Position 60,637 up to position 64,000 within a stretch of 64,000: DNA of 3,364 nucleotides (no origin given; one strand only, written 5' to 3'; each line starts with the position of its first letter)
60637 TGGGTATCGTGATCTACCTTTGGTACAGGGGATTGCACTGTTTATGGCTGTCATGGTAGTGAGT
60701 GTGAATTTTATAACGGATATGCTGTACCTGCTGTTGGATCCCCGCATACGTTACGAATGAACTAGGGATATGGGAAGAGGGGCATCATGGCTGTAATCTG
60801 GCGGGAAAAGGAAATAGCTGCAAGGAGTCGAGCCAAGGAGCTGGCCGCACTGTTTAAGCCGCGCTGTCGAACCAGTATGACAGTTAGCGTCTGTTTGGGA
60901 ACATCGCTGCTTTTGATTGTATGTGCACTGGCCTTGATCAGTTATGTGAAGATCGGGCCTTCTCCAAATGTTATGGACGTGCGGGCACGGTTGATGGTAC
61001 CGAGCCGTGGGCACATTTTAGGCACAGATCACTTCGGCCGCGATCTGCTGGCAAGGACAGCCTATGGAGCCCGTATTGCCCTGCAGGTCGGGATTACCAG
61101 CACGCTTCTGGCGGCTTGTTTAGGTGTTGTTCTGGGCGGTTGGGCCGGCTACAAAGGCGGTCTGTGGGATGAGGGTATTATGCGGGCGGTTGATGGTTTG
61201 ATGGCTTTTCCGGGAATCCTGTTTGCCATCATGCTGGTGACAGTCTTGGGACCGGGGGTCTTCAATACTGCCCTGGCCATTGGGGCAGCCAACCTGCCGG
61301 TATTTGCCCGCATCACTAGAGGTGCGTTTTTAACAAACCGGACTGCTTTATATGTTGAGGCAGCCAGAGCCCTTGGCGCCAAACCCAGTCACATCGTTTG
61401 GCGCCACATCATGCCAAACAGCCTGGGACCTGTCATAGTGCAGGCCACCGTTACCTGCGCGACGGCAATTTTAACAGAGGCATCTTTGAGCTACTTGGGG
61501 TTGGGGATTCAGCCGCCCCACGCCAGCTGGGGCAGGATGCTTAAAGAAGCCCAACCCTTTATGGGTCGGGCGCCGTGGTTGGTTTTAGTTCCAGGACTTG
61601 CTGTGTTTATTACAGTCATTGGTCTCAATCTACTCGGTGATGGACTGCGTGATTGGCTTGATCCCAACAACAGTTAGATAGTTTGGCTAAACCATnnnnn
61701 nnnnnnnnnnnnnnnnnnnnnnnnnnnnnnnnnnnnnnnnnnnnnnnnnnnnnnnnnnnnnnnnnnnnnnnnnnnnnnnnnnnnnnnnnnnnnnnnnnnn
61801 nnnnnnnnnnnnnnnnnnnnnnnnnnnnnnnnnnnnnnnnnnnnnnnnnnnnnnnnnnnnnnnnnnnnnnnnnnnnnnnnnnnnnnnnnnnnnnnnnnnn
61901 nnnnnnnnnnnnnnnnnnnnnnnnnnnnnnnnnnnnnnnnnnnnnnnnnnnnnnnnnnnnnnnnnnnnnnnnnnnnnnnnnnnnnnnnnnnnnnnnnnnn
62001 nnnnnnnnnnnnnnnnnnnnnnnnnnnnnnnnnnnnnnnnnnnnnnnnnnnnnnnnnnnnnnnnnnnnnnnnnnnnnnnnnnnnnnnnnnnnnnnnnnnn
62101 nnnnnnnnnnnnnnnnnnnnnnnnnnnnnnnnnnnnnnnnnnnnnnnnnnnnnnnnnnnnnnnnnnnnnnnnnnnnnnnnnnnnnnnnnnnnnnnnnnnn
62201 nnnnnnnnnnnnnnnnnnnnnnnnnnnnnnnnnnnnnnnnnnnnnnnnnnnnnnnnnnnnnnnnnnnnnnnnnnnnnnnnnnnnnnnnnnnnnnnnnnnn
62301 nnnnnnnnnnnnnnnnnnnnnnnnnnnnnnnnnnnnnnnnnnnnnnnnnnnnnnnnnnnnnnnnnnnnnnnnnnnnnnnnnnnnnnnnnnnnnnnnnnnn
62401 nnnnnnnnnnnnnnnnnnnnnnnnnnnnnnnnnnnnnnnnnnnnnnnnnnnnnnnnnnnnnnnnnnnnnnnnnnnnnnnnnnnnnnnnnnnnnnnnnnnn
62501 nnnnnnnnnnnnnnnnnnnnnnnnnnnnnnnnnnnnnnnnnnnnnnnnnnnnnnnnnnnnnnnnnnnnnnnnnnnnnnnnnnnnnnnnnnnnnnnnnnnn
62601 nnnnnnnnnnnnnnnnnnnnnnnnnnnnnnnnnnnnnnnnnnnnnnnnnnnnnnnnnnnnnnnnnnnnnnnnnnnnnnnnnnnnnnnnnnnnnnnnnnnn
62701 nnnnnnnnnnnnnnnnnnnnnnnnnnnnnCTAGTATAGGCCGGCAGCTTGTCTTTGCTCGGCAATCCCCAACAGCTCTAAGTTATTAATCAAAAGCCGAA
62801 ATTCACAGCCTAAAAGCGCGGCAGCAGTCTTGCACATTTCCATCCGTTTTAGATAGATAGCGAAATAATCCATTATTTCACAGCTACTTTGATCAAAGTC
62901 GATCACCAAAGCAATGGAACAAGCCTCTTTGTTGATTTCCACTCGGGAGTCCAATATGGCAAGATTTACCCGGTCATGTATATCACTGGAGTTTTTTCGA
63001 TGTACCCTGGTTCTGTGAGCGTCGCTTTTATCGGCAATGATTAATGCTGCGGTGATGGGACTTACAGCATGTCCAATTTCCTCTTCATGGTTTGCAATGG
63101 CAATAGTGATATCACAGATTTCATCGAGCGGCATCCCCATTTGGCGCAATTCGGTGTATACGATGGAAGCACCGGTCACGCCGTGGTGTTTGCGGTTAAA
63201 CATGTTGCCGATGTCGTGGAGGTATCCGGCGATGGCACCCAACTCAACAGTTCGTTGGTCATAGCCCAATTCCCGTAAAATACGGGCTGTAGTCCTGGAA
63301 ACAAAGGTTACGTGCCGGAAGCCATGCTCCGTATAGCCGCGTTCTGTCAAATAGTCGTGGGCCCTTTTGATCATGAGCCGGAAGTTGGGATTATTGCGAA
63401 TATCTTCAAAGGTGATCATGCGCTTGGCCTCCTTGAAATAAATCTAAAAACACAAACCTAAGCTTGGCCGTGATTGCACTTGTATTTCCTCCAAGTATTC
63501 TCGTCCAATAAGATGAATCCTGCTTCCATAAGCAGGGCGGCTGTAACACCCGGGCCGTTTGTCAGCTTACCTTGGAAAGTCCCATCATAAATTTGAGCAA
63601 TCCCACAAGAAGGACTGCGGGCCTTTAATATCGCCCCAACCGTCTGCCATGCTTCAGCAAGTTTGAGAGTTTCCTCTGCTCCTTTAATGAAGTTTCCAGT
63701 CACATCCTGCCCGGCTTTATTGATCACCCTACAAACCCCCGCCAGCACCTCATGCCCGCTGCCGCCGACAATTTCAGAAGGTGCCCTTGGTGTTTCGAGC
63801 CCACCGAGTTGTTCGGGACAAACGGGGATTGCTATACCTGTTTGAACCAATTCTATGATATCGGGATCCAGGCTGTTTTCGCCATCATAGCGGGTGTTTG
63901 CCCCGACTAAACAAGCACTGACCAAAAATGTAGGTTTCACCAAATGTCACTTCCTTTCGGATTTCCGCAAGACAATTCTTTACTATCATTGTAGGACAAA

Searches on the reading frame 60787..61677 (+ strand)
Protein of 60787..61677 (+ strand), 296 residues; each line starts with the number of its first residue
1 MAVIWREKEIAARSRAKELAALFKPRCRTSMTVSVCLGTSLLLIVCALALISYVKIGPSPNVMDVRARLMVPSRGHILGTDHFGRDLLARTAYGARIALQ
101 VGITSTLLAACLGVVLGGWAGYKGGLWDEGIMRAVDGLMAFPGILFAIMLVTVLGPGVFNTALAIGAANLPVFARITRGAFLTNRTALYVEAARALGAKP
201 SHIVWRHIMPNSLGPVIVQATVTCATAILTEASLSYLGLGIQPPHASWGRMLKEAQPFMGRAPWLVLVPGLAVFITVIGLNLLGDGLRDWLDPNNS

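Call 75: search_protein_families(library=pfam, proteins=[window:60787-61677:+], max_evalue=0.00001)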
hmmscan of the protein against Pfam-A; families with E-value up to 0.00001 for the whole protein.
window:60787-61677:+ (296 aa): 1 family
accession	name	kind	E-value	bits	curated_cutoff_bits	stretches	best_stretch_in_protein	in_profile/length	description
PF00528.27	BPD_transp_1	-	3.3e-33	115.4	26.4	1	113-294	1-181/184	Binding-protein-dependent transport system inner membrane component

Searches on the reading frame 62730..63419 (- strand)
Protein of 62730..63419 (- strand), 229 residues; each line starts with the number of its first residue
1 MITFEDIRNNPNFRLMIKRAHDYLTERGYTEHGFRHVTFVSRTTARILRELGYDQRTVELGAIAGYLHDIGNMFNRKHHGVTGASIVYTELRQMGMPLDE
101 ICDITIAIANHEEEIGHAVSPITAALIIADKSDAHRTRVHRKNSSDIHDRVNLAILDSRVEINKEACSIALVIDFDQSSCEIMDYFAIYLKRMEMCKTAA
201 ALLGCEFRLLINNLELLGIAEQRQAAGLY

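Call 75: search_protein_families(library=pfam, proteins=[window:62730-63419:-], max_evalue=0.00001)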
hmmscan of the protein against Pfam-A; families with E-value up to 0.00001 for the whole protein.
window:62730-63419:- (229 aa): 1 family
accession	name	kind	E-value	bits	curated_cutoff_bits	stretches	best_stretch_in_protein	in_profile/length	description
PF01966.28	HD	-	4.3e-07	30.7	22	1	34-134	2-112/116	HD domain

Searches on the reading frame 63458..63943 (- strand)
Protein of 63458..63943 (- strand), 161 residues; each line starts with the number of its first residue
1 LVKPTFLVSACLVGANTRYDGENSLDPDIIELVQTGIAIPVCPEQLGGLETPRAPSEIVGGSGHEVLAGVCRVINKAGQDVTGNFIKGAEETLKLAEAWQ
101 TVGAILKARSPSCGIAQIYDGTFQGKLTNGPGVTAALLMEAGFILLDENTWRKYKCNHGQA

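Call 75: search_protein_families(library=pfam, proteins=[window:63458-63943:-], max_evalue=0.00001)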
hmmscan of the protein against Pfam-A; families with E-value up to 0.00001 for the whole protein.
window:63458-63943:- (161 aa): 1 family
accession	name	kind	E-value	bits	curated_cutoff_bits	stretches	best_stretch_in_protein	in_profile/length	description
PF04463.17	2-thiour_desulf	-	9.7e-43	146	34.7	1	7-149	2-140/141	2-thiouracil desulfurase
